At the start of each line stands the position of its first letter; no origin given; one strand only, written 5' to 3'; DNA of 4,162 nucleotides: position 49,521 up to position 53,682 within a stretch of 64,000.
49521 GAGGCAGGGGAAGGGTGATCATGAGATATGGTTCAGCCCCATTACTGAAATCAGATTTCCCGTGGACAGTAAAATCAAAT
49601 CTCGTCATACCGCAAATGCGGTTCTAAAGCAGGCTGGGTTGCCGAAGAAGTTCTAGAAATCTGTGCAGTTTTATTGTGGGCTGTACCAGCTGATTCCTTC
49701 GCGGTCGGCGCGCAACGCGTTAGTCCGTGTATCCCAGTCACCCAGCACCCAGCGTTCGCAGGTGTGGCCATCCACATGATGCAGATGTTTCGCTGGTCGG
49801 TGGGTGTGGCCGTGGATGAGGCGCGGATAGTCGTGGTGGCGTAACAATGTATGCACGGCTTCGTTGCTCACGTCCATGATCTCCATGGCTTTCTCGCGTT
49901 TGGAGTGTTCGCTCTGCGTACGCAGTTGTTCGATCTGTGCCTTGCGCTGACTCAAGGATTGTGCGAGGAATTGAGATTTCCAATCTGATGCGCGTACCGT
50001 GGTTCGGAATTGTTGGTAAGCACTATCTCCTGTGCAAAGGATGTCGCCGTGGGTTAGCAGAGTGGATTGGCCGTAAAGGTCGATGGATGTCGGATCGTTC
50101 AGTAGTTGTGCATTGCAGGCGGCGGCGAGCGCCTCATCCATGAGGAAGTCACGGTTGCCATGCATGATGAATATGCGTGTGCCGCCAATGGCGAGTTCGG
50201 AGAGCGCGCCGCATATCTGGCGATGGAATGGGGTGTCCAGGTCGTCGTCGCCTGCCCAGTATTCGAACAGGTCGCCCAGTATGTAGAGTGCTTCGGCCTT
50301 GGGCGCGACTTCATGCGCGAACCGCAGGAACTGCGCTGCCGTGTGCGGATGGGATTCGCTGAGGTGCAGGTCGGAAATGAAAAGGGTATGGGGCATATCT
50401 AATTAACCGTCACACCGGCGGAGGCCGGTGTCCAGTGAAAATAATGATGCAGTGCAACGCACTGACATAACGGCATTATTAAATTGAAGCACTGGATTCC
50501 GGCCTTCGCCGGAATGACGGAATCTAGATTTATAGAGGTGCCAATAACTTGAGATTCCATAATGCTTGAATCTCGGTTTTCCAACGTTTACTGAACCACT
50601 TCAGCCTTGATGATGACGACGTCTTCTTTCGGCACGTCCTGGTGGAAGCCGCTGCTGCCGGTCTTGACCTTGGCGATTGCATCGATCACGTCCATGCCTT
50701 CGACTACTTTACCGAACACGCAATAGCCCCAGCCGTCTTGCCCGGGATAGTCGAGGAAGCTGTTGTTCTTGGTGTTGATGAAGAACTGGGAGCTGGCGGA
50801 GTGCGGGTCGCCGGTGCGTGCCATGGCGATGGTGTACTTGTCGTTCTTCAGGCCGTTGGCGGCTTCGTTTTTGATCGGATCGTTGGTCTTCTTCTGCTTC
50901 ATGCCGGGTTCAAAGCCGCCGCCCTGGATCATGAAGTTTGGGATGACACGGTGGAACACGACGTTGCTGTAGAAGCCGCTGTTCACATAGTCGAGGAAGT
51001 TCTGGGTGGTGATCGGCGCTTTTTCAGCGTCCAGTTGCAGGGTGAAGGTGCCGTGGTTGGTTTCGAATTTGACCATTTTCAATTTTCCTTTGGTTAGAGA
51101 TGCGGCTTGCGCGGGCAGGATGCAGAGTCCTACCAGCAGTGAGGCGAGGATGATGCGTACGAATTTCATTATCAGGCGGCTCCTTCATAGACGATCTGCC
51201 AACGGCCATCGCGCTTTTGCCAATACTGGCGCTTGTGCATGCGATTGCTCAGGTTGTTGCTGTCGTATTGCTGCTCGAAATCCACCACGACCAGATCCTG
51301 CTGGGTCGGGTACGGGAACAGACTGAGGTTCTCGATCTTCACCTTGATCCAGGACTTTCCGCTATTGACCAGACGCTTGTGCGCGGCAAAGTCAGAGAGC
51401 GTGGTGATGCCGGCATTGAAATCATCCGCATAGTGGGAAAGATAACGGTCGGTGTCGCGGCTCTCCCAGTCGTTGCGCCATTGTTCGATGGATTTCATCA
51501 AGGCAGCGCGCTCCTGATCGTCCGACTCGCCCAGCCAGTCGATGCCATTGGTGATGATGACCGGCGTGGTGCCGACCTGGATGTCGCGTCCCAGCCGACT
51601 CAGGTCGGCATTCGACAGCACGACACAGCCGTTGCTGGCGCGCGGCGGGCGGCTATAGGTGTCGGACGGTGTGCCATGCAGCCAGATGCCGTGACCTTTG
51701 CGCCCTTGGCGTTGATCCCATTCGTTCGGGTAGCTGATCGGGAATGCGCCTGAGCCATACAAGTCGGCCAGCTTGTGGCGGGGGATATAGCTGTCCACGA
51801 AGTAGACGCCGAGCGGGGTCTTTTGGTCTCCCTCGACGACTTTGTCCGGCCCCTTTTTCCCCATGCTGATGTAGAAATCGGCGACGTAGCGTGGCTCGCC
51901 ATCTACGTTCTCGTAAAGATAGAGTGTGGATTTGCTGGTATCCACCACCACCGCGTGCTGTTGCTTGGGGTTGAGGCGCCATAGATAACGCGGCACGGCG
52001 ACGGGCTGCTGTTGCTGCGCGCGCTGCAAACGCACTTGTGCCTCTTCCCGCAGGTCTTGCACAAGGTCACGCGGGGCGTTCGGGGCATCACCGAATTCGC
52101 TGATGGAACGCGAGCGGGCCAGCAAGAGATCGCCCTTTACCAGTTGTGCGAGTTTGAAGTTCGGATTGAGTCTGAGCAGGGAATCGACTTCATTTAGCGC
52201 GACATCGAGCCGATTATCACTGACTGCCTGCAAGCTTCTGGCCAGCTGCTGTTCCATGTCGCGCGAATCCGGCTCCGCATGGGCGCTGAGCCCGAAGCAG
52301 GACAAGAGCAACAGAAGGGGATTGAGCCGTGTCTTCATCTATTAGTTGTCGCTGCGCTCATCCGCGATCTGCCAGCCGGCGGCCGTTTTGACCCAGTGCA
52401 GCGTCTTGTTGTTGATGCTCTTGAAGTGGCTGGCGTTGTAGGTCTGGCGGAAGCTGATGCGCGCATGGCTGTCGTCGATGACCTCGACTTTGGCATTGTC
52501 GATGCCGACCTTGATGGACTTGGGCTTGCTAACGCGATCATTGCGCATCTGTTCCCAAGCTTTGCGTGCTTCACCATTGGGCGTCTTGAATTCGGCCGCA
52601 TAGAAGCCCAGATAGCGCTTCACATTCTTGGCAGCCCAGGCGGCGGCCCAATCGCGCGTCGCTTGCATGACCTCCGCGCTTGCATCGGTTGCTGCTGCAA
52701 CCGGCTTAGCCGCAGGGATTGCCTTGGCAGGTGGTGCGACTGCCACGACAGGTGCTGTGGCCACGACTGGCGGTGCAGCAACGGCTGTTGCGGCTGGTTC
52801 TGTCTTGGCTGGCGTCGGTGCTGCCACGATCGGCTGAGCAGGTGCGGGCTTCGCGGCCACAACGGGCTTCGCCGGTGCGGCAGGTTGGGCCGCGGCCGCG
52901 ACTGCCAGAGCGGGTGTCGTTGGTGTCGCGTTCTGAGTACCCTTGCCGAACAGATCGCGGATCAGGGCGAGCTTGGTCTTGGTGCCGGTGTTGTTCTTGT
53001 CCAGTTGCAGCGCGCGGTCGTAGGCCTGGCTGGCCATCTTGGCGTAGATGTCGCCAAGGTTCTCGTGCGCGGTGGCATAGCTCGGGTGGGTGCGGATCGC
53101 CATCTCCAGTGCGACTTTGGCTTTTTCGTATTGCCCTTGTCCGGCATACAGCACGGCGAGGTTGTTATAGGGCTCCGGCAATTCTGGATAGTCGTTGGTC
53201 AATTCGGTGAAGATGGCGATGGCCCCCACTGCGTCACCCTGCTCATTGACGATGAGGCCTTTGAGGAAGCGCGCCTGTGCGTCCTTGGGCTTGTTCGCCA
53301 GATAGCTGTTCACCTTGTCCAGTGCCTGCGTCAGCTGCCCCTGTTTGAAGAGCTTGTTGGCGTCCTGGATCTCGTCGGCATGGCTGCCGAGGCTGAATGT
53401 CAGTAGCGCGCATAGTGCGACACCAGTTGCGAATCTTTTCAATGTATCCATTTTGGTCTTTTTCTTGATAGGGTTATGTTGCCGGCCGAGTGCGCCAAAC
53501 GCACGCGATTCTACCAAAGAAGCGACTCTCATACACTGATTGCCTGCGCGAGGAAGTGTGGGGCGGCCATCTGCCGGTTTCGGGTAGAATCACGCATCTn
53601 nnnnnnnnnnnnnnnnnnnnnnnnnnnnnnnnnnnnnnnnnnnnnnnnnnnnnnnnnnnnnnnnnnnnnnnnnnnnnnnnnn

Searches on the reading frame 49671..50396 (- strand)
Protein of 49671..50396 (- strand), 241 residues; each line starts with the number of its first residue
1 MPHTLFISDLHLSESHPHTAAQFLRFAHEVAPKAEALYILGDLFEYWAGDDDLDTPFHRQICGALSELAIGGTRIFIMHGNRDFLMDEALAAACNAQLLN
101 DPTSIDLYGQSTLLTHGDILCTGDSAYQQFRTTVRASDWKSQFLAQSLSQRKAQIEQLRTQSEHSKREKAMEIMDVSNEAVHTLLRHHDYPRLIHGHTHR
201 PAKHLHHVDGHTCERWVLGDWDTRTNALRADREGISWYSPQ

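Call 79: search_protein_families(library=pfam, proteins=[window:49671-50396:-], max_evalue=0.00001)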
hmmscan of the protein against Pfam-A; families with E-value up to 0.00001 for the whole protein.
window:49671-50396:- (241 aa): 1 family
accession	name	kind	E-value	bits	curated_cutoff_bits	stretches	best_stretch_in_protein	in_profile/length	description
PF00149.33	Metallophos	-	3.4e-10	41.1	21.5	1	4-201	3-191/191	Calcineurin-like phosphoesterase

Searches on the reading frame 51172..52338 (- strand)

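Call 79: search_protein_families(library=pfam, proteins=[window:51172-52338:-], max_evalue=0.00001)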
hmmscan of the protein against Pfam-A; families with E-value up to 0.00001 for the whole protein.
window:51172-52338:- (388 aa): 2 families
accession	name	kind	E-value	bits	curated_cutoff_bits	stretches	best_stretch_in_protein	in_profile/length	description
PF24125.1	Cds6_C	-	3.5e-33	114.7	27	1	280-385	2-110/111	Cds6 C-terminal NTF2-like domain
PF03734.19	YkuD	-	1.4e-21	78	23.4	1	128-262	2-146/146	L,D-transpeptidase catalytic domain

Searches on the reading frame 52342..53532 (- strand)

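Call 79: search_protein_families(library=pfam, proteins=[window:52342-53532:-], max_evalue=0.00001)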
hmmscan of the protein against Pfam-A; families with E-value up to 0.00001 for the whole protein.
window:52342-53532:- (396 aa): 11 families
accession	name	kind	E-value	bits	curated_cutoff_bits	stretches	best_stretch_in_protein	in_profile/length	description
PF24125.1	Cds6_C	-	4.4e-16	59.6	27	1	288-392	2-110/111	Cds6 C-terminal NTF2-like domain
PF13414.12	TPR_11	-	1.5e-11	44.3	26.8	1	132-166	7-41/42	TPR repeat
PF13432.12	TPR_16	-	5.3e-11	43.2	32.7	1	58-112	4-58/65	Tetratricopeptide repeat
PF14559.12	TPR_19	-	7e-10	39.5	25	1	97-153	3-59/68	Tetratricopeptide repeat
PF00515.34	TPR_1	-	1.2e-09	38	27.8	1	121-152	3-34/34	Tetratricopeptide repeat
PF13431.12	TPR_17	-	6.6e-09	35.8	24.4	0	110-139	4-33/34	Tetratricopeptide repeat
PF13428.12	TPR_14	-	4.7e-08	33.4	23.5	0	121-161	3-43/44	Tetratricopeptide repeat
PF07719.23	TPR_2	-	8.2e-08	32.2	27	0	120-151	2-33/34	Tetratricopeptide repeat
PF13424.12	TPR_12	-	1.4e-07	32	30.1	0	104-147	29-73/77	Tetratricopeptide repeat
PF13371.12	TPR_9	-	1.1e-06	28.9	35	0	109-156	19-66/73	Tetratricopeptide repeat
PF13174.12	TPR_6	-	3.1e-06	27.9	26.3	0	125-151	6-32/33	Tetratricopeptide repeat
